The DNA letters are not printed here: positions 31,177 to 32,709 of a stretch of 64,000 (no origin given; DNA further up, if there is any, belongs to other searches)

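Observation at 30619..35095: MshA-type GT4 plus histidine phosphatase plus PIG-L/LmbE deacetylase cluster (three-step GlcN-X pathway), beside an ABC exporter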

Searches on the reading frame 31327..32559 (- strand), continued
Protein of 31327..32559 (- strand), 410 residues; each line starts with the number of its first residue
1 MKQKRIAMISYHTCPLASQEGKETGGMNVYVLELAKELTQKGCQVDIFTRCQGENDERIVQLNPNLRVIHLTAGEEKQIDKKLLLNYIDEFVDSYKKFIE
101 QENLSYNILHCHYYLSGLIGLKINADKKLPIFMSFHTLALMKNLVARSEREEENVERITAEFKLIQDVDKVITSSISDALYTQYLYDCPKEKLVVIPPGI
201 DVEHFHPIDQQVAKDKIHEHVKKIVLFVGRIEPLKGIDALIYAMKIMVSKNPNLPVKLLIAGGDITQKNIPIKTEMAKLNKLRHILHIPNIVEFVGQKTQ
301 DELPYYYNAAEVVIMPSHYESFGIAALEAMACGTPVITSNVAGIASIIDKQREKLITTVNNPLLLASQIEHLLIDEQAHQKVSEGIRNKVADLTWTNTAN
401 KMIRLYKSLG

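Call 12: find_related_loci(query=A1, collection=genome_contigs, flank=6000)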
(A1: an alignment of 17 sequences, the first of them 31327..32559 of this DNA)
Query A1 (410 aa) in genome_contigs; peptide patterns used: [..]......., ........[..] (x = any residue, [..] = any of these).
600 stretches matched a pattern (row limit reached: there are more); 589 encode a relative of the query (tblastn E <= 1e-3); the best 80 are kept; 80 distinct loci.
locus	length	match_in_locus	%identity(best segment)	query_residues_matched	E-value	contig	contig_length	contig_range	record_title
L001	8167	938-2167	62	1-409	1e-172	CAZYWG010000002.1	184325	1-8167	MAG TPA_asm: uncultured Gammaproteobacteria bacterium isolate SRP200132_co1_187 genome assembly, contig: NODE_63_length_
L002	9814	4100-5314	58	4-407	2e-159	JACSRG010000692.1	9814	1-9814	MAG: Anaerolinea sp. isolate CH1 contig-70_9483, whole genome shotgun sequence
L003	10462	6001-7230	57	3-409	8e-155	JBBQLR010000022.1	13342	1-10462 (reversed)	MAG: Patescibacteria group bacterium isolate Co_metawrap_483 Cmw_483_k141_21164651_length_13342_cov_13.9961, whole genom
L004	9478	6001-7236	56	1-409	3e-153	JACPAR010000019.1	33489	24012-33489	MAG: Candidatus Levyibacteriota bacterium isolate NC_groundwater_236_Ag_S-0.2um_36_14 S5_GD2017_2_S2_scaffold_1844, whol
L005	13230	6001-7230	56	3-409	4e-152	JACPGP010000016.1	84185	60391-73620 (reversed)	MAG: Candidatus Levyibacteriota bacterium isolate NC_groundwater_391_Ag_B-0.1um_40_33 GD18-4_B1_scaffold_390764, whole g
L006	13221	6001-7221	57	6-409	4e-152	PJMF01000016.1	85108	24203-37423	MAG: Candidatus Paceibacterota bacterium isolate Amazon_FNV_2010_13_2_2 contig_75_43458474_length_85108_multi_5_in_1_out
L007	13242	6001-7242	54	1-408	6e-149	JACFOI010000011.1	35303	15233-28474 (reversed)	MAG: Patescibacteria group bacterium isolate BROCD046 NODE_1004_length_35303_cov_8.658959, whole genome shotgun sequence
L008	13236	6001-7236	54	1-409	7e-149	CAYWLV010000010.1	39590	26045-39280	MAG TPA_asm: uncultured Gammaproteobacteria bacterium isolate SRP278252_co2_47 genome assembly, contig: NODE_1868_length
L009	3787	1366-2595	55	1-409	6e-152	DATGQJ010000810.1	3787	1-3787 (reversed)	MAG TPA_asm: Oceanobacillus sp. isolate SMAG_U10420 k141_5750552, whole genome shotgun sequence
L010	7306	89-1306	53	4-406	7e-147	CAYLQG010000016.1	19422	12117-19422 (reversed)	MAG TPA_asm: uncultured Gammaproteobacteria bacterium isolate binchicken_co54_478 genome assembly, contig: NODE_4959_len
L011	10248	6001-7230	54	4-410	7e-146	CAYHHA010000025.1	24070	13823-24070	MAG TPA_asm: uncultured Gammaproteobacteria bacterium isolate ERP119702_co3_129 genome assembly, contig: NODE_1269_lengt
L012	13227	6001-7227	54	5-410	2e-144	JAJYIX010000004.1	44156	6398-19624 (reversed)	MAG: bacterium isolate DBS2-1.bin136 NODE_1393_length_44156_cov_1.385859, whole genome shotgun sequence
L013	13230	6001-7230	53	1-407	2e-144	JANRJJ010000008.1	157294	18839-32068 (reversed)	MAG: bacterium isolate bins.221 k141_4252981, whole genome shotgun sequence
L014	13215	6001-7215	53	5-409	8e-142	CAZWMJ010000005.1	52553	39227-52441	MAG TPA_asm: uncultured Gammaproteobacteria bacterium isolate binchicken_co38_574 genome assembly, contig: NODE_1417_len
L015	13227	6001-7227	52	4-409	1e-139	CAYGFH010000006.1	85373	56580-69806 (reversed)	MAG TPA_asm: uncultured Gammaproteobacteria bacterium isolate ERP113451_co1_294 genome assembly, contig: NODE_161_length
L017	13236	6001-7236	54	1-410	2e-137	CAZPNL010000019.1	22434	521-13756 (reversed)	MAG TPA_asm: uncultured Gammaproteobacteria bacterium isolate SRP342105_co2_196 genome assembly, contig: NODE_2336_lengt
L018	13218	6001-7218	49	1-405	4e-137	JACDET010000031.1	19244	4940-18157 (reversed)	MAG: Candidatus Levyibacteriota bacterium isolate MGR_bin367 SD2903_NODE_358_length_19244_cov_1.031700, whole genome sho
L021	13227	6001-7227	50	1-408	1e-134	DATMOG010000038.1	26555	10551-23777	MAG TPA_asm: Candidatus Sulfotelmatobacter sp. isolate SMAG_U12870 k141_1814002, whole genome shotgun sequence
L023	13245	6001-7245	50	3-410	4e-133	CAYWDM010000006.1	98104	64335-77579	MAG TPA_asm: uncultured Pseudomonadales bacterium isolate SRP272421_co4_48 genome assembly, contig: NODE_219_length_9810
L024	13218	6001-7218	49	1-405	9e-133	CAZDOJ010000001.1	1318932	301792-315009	MAG TPA_asm: uncultured Gammaproteobacteria bacterium isolate SRP292972_co3_93 genome assembly, contig: NODE_1_length_13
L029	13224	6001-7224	45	4-410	1e-117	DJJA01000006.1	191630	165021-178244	MAG TPA_asm: Candidatus Gottesmanbacteria bacterium UBA6580 UBA6580_contig_121, whole genome shotgun sequence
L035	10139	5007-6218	42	4-406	1e-109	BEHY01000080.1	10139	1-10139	Candidatus Thermoflexus japonica DNA, contig: NODE_1935_80, isolate: HRbin22, whole genome shotgun sequence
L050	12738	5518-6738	43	5-409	1e-105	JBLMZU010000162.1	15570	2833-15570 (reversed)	MAG: Bacteroidota bacterium isolate MAG195 PRJNA951521_bin52_renamed_161, whole genome shotgun sequence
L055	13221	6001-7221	43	5-409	5e-105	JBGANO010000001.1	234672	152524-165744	MAG: Anaerolineales bacterium isolate MAG_MBR_AS.75 MBRAS-75_NODE_1_length_234672_cov_26.853658, whole genome shotgun se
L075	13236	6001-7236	50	1-410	9e-140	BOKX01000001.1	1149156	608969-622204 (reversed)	Patescibacteria group bacterium BroJett032 DNA, sequence1, whole genome shotgun sequence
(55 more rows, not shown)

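Call 17: search_protein_families(library=ncbifam, proteins=[L018:4109-5308:-, L029:5131-5973:+, L023:7223-7771:+, L017:7837-8583:+, L021:5370-6029:-, L055:10864-11667:-, L029:3157-4974:+], max_evalue=0.001)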
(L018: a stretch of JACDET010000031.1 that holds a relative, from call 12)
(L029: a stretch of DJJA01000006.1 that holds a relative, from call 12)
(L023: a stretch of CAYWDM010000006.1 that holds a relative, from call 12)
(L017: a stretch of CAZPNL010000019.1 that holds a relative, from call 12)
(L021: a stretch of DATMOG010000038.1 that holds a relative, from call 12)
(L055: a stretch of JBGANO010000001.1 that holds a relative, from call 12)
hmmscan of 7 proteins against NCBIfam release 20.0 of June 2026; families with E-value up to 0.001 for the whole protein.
L018:4109-5308:- (400 aa): 20 families
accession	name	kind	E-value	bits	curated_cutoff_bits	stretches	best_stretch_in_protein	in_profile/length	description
TIGR00435.1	cysS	equivalog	2.1e-131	439.2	340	1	9-387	1-385/466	cysteine--tRNA ligase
TIGR03447.1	mycothiol_MshC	equivalog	8.7e-119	397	485.1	1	8-385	17-394/411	cysteine--1-D-myo-inosityl 2-amino-2-deoxy-alpha-D-glucopyranoside ligase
NF011108.0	PRK14536.1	equivalog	2.1e-83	280.8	780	2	9-332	3-335/490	cysteine--tRNA ligase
NF011107.0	PRK14534.1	equivalog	4.9e-56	190.7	744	1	9-329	3-332/481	cysteine--tRNA ligase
TIGR00422.1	valS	equivalog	5e-15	54.6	612.1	2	237-309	486-558/863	valine--tRNA ligase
NF008957.0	PRK12300.1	subfamily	8.1e-14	50.5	677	2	267-338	616-688/946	leucine--tRNA ligase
NF009687.0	PRK13208.1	equivalog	3e-13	48.9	738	1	233-327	490-584/801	valine--tRNA ligase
TIGR00398.1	metG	equivalog_domain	4.7e-13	48.7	336.35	2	267-307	317-357/530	methionine--tRNA ligase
NF004349.1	PRK05729.1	equivalog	4.5e-10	38.4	704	1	247-307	486-546/860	valine--tRNA ligase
NF008900.0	PRK12267.1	equivalog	5.6e-10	38.3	598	1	268-306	290-328/648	methionine--tRNA ligase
TIGR00392.1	ileS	equivalog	8.8e-10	37.4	621.4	1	246-330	580-664/861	isoleucine--tRNA ligase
TIGR00395.1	leuS_arch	equivalog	1e-09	37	648.5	1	264-346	607-690/938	leucine--tRNA ligase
TIGR00396.1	leuS_bact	equivalog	7.1e-09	34.3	548.4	1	16-68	14-69/843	leucine--tRNA ligase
NF000540.1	alt_ValS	exception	2.6e-08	32.3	900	1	231-314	528-611/827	valine--tRNA ligase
NF001100.0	PRK00133.1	equivalog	1.3e-06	27.3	587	0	266-307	319-361/676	methionine--tRNA ligase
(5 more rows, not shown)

L029:5131-5973:+ (281 aa): 8 families
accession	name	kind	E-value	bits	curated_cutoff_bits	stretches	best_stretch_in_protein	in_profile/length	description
NF001684.0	PRK00443.1-4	subfamily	9.5e-38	130.2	326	1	42-277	3-239/260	glucosamine-6-phosphate deaminase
TIGR00502.1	nagB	equivalog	8.6e-34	117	236.9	1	44-271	5-238/259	glucosamine-6-phosphate deaminase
NF002557.0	PRK02122.1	subfamily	9.6e-31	106.6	384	1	43-265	32-262/653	glucosamine-6-phosphate deaminase-like protein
NF001682.0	PRK00443.1-1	equivalog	1.2e-22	80.6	528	1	49-263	10-219/262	glucosamine-6-phosphate deaminase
NF007291.0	PRK09762.1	equivalog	1.7e-20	73.7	271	1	52-262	16-225/236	galactosamine-6-phosphate isomerase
NF001685.0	PRK00443.1-5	equivalog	4e-18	65.6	513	1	69-233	35-202/266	glucosamine-6-phosphate deaminase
NF009022.0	PRK12358.1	equivalog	1.5e-15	57.4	247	1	44-264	5-223/239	glucosamine-6-phosphate deaminase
TIGR01198.1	pgl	equivalog_domain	6.6e-11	42.2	124.45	1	50-182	11-147/234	6-phosphogluconolactonase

L023:7223-7771:+ (183 aa): 6 families
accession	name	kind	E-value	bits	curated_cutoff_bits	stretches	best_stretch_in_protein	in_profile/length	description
TIGR03162.1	ribazole_cobC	equivalog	6.3e-10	38.8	162.9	1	106-154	115-163/176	alpha-ribazole phosphatase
TIGR00249.1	sixA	equivalog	1.5e-09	37.9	74.5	1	24-147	3-119/154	phosphohistidine phosphatase SixA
NF038349.1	dPGM_arch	equivalog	5.2e-06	26.5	225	1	53-103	31-81/194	2,3-diphosphoglycerate-dependent phosphoglycerate mutase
NF052459.1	OxoGTPPhMutT1Mycb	equivalog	1.1e-05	24.7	475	1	10-144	121-250/292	8-oxo-(d)GTP phosphatase MutT1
TIGR03848.1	MSMEG_4193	subfamily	5.7e-05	22.6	203.85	1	25-102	3-81/204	MSMEG_4193 family putative phosphomutase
NF005567.0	PRK07238.1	equivalog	0.00015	21.2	326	1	14-102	170-259/378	bifunctional RNase H/acid phosphatase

L017:7837-8583:+ (249 aa): 5 families
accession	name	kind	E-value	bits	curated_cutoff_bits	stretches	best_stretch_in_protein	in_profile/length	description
TIGR04001.1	thiol_BshB1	equivalog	1.8e-29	103.1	182.5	1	26-212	2-183/226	bacillithiol biosynthesis deacetylase BshB1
TIGR04000.1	thiol_BshB2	equivalog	1.9e-18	67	195.25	1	28-210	3-187/217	bacillithiol biosynthesis deacetylase BshB2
NF002557.0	PRK02122.1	subfamily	3.6e-09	35.3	384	1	27-65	372-410/653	glucosamine-6-phosphate deaminase-like protein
TIGR03445.1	mycothiol_MshB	equivalog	4.1e-09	36.7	224.35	1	29-83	1-53/284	N-acetyl-1-D-myo-inositol-2-amino-2-deoxy-alpha-D-glucopyranoside deacetylase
TIGR03446.1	mycothiol_Mca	equivalog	1e-07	31.8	277.15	1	28-87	3-69/283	mycothiol conjugate amidase Mca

L021:5370-6029:- (220 aa): 17 families
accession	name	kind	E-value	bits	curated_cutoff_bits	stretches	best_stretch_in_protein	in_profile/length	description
TIGR03162.1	ribazole_cobC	equivalog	1.4e-24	86.5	162.9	1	26-183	1-162/176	alpha-ribazole phosphatase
NF038349.1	dPGM_arch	equivalog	1.6e-23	83.6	225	1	27-176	2-148/194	2,3-diphosphoglycerate-dependent phosphoglycerate mutase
NF045917.1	PhserinePhPspA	equivalog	1.1e-21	77.5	350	1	26-177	4-162/211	phosphoserine phosphatase PspA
NF005567.0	PRK07238.1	equivalog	3.8e-19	69.3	326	1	23-172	177-333/378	bifunctional RNase H/acid phosphatase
TIGR03848.1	MSMEG_4193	subfamily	6.5e-17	61.6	203.85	1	26-174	2-161/204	MSMEG_4193 family putative phosphomutase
NF009994.0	PRK13463.1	equivalog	2.5e-14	53.5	277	1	22-169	1-155/203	phosphoserine phosphatase 1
NF011580.0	PRK15004.1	equivalog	2.9e-11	43.7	250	1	26-167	3-151/203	adenosylcobalamin/alpha-ribazole phosphatase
NF002901.0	PRK03482.1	equivalog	4.3e-11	42.8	261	1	26-173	4-158/215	2,3-diphosphoglycerate-dependent phosphoglycerate mutase GpmB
TIGR01258.1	pgm_1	subfamily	3.5e-09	36.4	81.7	1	27-93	4-72/245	2,3-bisphosphoglycerate-dependent phosphoglycerate mutase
TIGR00249.1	sixA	equivalog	3.7e-09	36.6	74.5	1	26-98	3-73/154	phosphohistidine phosphatase SixA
NF002217.0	PRK01112.1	equivalog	4.3e-09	36.1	320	1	26-107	4-85/228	2,3-bisphosphoglycerate-dependent phosphoglycerate mutase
NF010713.0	PRK14115.1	equivalog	9.2e-08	31.7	305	1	26-94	4-74/248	2,3-diphosphoglycerate-dependent phosphoglycerate mutase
NF052369.1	PmrG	equivalog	1.8e-07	30.8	170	1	24-91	21-89/168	lipopolysaccharide core heptose(II)-phosphate phosphatase PmrG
NF010718.0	PRK14120.1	equivalog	1.9e-07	30.7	366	0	24-89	5-72/249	phosphoglyceromutase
NF002339.0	PRK01295.1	equivalog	4.3e-07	29.6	316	1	22-101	1-82/206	2,3-bisphosphoglycerate-dependent phosphoglycerate mutase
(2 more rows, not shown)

L055:10864-11667:- (268 aa): 1 family
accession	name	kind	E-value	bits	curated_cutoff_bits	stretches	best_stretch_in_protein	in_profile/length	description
TIGR00288.1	TIGR00288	hypoth_equivalog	7e-05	22.7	178.45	1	21-146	17-138/160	TIGR00288 family NYN domain-containing protein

L029:3157-4974:+ (606 aa): 21 families
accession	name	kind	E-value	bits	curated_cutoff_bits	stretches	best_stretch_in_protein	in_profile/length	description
NF001484.0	PRK00331.1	subfamily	2.9e-192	640.3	381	1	5-605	1-600/601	isomerizing glutamine--fructose-6-phosphate transaminase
TIGR01135.1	glmS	equivalog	3.9e-185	616.8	418.05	1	6-605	1-606/607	glutamine--fructose-6-phosphate transaminase (isomerizing)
NF046059.1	NagB_SO3506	equivalog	3.5e-34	118.6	430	1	269-601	4-325/330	glucosamine-6-phosphate deaminase NagB-II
TIGR01134.1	purF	equivalog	2.1e-26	93.3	350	1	6-236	1-223/432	amidophosphoribosyltransferase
NF041128.1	glucosaP_deam_GlmD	equivalog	1.1e-24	87.3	580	1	296-603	26-321/323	glucosamine-6-phosphate deaminase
TIGR01536.1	asn_synth_AEB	equivalog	6.4e-16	58.4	267.1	1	6-224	1-178/517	asparagine synthase (glutamine-hydrolyzing)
TIGR03104.1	trio_amidotrans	equivalog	1.7e-13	49.7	570.1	1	62-138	31-106/589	N-acetylglutaminylglutamine amidotransferase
NF006949.0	PRK09431.1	equivalog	9e-11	41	499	1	75-236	45-189/554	asparagine synthase B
TIGR03127.2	RuMP_HxlB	equivalog_domain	1.4e-10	41.3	160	1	279-408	11-132/178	6-phospho-3-hexuloisomerase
NF041755.1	RuMP_HxlAB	equivalog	9.1e-09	34.7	500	1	289-403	234-342/391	bifunctional 3-hexulose-6-phosphate synthase/6-phospho-3-hexuloisomerase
TIGR02815.1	agaS_fam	subfamily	1.9e-08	33.7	529.2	1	303-597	44-355/372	putative sugar isomerase, AgaS family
NF040776.2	AlsR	equivalog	5e-07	28.9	400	1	294-401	115-229/279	transcriptional repressor AlsR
TIGR03108.1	eps_aminotran_1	hypoth_equivalog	8.7e-07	28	816.9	1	91-143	59-111/628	XrtA/PEP-CTERM system amidotransferase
NF010701.0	PRK14101.1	equivalog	1.9e-05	23.1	920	1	296-425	463-589/638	bifunctional transcriptional regulator/glucokinase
NF008458.0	PRK11337.1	equivalog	2.4e-05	23.5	378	1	295-400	135-240/293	MurR/RpiR family transcriptional regulator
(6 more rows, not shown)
